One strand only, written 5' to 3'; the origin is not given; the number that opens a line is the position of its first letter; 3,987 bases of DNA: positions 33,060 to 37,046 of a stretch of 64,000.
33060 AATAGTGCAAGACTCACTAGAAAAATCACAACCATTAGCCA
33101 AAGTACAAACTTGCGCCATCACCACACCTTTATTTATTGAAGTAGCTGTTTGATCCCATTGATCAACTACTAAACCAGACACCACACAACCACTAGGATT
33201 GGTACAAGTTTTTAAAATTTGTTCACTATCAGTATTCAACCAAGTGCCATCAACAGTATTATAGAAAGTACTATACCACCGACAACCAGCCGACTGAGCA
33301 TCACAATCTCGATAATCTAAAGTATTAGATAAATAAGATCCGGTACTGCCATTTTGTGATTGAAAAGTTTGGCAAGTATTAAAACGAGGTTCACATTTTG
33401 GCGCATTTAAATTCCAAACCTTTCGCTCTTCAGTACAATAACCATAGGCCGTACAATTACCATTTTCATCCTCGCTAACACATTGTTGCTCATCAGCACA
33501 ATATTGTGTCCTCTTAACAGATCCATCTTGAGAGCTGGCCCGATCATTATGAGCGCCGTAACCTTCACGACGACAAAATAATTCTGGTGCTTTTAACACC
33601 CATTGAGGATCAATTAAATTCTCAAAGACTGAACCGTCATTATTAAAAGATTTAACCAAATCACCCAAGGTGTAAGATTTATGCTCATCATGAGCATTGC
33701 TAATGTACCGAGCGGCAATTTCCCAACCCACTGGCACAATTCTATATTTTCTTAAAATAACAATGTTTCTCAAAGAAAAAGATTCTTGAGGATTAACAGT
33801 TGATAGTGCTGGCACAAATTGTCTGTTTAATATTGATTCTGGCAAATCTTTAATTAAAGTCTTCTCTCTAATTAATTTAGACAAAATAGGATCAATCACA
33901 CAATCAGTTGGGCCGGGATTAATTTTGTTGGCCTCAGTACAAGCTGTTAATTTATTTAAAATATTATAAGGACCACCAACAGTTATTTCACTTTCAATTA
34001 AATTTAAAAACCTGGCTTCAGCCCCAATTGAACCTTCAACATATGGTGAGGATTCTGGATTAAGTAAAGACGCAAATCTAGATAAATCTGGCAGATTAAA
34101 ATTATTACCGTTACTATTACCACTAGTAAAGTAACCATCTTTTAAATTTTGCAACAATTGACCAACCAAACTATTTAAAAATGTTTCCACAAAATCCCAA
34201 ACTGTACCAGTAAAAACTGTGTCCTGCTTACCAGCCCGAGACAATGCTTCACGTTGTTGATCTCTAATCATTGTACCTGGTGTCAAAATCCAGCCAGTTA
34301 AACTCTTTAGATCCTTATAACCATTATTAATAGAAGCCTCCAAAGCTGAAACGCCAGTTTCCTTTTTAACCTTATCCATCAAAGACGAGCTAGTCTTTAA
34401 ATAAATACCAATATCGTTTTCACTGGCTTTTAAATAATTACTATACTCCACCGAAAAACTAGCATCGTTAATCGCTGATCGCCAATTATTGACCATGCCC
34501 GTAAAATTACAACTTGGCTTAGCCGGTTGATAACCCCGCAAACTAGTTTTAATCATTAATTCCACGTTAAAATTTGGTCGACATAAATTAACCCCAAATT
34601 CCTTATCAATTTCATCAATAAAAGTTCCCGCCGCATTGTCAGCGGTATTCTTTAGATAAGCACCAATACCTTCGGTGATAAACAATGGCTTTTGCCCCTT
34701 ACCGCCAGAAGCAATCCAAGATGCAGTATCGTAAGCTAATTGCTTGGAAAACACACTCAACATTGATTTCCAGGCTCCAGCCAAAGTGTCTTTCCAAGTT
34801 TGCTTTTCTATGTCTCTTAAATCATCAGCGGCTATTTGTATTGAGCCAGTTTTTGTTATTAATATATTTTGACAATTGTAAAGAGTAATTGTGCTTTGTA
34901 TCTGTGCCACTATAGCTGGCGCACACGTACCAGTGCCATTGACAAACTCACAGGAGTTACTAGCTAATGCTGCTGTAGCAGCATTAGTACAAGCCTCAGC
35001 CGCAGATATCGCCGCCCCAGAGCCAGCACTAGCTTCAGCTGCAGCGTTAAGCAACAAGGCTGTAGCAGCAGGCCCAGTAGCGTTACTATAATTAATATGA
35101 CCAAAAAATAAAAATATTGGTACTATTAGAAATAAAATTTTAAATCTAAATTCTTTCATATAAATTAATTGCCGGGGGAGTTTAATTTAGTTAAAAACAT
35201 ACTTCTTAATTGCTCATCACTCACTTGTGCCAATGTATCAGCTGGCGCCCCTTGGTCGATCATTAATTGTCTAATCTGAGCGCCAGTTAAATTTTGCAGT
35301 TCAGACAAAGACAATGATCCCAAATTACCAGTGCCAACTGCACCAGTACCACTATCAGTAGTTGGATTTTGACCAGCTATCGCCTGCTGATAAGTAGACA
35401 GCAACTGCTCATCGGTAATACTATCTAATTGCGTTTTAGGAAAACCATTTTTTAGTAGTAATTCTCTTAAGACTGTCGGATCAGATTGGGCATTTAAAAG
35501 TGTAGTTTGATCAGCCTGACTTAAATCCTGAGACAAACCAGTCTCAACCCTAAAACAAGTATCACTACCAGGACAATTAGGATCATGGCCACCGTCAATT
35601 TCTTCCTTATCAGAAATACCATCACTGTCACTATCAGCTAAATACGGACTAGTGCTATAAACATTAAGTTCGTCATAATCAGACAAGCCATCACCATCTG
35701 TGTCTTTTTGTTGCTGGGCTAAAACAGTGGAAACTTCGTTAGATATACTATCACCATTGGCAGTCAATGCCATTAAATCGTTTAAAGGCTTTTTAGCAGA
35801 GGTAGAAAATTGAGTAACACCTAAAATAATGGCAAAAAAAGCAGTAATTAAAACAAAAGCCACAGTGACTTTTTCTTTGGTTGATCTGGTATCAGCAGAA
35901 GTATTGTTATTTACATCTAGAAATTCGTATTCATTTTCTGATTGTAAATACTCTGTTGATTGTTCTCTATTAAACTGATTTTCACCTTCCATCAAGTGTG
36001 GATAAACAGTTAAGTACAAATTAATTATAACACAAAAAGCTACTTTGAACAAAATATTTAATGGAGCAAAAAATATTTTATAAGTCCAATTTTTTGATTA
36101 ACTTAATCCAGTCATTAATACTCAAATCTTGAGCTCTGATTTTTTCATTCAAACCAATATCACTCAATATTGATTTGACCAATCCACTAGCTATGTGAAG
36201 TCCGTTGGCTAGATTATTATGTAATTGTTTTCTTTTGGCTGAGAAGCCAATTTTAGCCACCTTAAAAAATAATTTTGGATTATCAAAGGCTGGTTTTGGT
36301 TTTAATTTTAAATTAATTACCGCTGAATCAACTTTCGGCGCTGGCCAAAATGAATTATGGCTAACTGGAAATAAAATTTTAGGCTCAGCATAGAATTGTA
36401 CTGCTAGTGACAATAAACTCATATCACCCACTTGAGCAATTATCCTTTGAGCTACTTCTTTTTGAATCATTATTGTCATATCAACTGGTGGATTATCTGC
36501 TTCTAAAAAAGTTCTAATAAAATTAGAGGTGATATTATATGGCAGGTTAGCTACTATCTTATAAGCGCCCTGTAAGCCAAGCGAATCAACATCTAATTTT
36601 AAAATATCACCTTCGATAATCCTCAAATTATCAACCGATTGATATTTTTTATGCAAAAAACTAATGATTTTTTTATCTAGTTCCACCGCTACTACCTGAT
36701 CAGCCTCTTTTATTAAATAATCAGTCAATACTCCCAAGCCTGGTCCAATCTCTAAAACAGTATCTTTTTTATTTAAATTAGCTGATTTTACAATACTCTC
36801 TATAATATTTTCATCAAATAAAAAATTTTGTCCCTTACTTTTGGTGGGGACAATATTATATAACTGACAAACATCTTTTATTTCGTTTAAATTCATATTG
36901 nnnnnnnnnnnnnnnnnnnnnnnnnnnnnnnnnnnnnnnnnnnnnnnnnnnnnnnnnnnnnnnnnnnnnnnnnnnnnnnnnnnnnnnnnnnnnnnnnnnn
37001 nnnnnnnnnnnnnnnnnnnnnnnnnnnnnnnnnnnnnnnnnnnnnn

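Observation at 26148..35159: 3003-aa Cys/Asn/Ser/Thr-rich giant protein with repeated CBM4/9-like modules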

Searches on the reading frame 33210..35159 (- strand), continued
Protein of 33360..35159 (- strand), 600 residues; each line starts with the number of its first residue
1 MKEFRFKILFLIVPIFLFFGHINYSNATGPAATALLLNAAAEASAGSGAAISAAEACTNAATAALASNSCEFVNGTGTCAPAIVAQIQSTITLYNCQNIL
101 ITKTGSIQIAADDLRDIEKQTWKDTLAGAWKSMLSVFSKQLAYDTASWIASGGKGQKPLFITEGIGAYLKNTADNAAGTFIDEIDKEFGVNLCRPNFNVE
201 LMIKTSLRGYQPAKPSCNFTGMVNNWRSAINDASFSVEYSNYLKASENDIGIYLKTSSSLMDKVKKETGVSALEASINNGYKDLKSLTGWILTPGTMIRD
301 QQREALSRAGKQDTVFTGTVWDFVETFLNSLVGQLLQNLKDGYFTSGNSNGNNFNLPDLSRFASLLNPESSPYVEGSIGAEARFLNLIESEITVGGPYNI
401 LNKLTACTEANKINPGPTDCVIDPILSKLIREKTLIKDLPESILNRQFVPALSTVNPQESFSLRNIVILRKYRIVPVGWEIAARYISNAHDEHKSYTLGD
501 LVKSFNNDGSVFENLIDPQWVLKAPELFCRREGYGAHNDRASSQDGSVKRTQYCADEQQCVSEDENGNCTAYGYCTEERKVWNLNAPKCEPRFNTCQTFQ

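Call 90: fold_search(model_id=the predicted structure, library=viral)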
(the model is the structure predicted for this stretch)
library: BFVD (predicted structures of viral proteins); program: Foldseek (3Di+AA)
matches with E <= 10: 145; with E <= 0.001: 0
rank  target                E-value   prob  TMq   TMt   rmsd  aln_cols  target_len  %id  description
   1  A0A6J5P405            2.1e-01  0.02  0.07  0.06  35.3       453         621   15  Mannosyl-glycoprotein endo-beta-N-acetylglucosamidase-like domain containing protein [uncultured Caudovirales phage]
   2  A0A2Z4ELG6            6.6e-01  0.02  0.06  0.08  25.2       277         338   14  Uncharacterized protein [Yerba mate-associated circular DNA virus 1]
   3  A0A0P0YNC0            7.9e-01  0.05  0.10  0.15  24.7       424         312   12  (no name in the UniProt tables at hand)
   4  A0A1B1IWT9            9.4e-01  0.13  0.11  0.21  42.4       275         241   12  (no name in the UniProt tables at hand)
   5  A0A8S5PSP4            9.4e-01  0.06  0.05  0.09  20.8       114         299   14  Uncharacterized protein [Siphoviridae sp. ct96x5]
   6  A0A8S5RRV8            9.4e-01  0.03  0.09  0.09  35.5       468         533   14  Uncharacterized protein [Podoviridae sp. ctXdu7]
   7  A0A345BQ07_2          9.4e-01  0.02  0.09  0.05  33.2       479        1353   14  (no name in the UniProt tables at hand)
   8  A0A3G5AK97            1.1e+00  0.03  0.08  0.08  35.5       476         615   12  RGS domain-containing protein [Solumvirus sp.]
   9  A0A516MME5            1.1e+00  0.01  0.06  0.04  31.4       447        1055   13  (no name in the UniProt tables at hand)
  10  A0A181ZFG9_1          1.3e+00  0.02  0.07  0.06  29.6       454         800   12  Deneddylase [Human herpesvirus 1 (strain 17)]
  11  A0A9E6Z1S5            1.4e+00  0.12  0.09  0.24  22.3       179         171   13  (no name in the UniProt tables at hand)
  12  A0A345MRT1            1.4e+00  0.01  0.05  0.11  22.4       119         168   14  Uncharacterized protein [Cressdnaviricota sp.]
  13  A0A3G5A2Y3            1.7e+00  0.06  0.09  0.18  29.7       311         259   16  Uncharacterized protein (Fragment) [Faunusvirus sp.]
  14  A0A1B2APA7            1.9e+00  0.03  0.10  0.08  37.5       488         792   10  (no name in the UniProt tables at hand)
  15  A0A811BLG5            2.1e+00  0.02  0.06  0.10  29.6       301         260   13  Uncharacterized protein [Pandoravirus japonicus]
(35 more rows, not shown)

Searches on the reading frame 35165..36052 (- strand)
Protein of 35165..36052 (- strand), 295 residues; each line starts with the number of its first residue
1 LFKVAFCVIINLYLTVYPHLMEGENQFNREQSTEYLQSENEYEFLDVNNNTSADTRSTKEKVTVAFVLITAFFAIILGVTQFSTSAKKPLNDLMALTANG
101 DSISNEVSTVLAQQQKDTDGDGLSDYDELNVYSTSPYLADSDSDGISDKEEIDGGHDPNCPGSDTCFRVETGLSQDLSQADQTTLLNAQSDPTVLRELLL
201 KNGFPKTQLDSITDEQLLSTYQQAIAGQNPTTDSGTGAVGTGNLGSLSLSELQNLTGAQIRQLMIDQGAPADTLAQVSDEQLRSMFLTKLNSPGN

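Call 6: search_protein_families(library=pfam, proteins=[window:35165-36052:-], max_evalue=0.01)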
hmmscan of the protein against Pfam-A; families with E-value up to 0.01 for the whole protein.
window:35165-36052:- (295 aa): 1 family
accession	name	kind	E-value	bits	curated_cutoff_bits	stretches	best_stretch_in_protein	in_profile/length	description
PF18884.5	TSP3_bac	-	2.2e-06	27.8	25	1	117-130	1-14/22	Bacterial TSP3 repeat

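Call 75: search_protein_families(library=ncbifam, proteins=[window:35165-36052:-], max_evalue=0.01)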
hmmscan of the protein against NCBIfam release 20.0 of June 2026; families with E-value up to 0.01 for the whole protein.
window:35165-36052:- (295 aa): 2 families
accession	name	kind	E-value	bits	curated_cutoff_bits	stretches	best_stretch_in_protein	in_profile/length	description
NF047639.1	throspo3_MtsD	equivalog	1.4e-05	23.5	800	1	113-194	456-529/651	cell-cell cohesion protein MtsD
NF033765.2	gliding_CglD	equivalog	0.00074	17.4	400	1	114-151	204-240/1124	adventurous gliding motility lipoprotein CglD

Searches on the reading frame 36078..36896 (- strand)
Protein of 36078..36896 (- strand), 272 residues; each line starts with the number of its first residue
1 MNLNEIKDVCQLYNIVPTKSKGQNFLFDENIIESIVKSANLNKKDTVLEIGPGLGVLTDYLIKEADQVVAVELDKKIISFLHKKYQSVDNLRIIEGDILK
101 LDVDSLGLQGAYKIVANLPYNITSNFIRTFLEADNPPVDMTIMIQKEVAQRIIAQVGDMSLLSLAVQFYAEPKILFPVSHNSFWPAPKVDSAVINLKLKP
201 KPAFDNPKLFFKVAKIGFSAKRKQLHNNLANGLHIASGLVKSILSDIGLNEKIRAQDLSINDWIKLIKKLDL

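Call 6: search_protein_families(library=pfam, proteins=[window:36078-36896:-], max_evalue=0.01)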
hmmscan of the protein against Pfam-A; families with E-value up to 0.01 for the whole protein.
window:36078-36896:- (272 aa): 4 families
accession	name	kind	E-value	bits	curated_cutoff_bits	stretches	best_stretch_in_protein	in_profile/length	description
PF00398.26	RrnaAD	-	2e-60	204.5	24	1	19-270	6-261/263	Ribosomal RNA adenine dimethylase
PF13649.12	Methyltransf_25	-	3e-05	25.1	27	1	47-104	1-61/97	Methyltransferase domain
PF08241.18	Methyltransf_11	-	0.00027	21.9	21.2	1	48-103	1-56/95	Methyltransferase domain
PF05219.18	DREV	-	0.0054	16.3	26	1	20-92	66-144/265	DREV methyltransferase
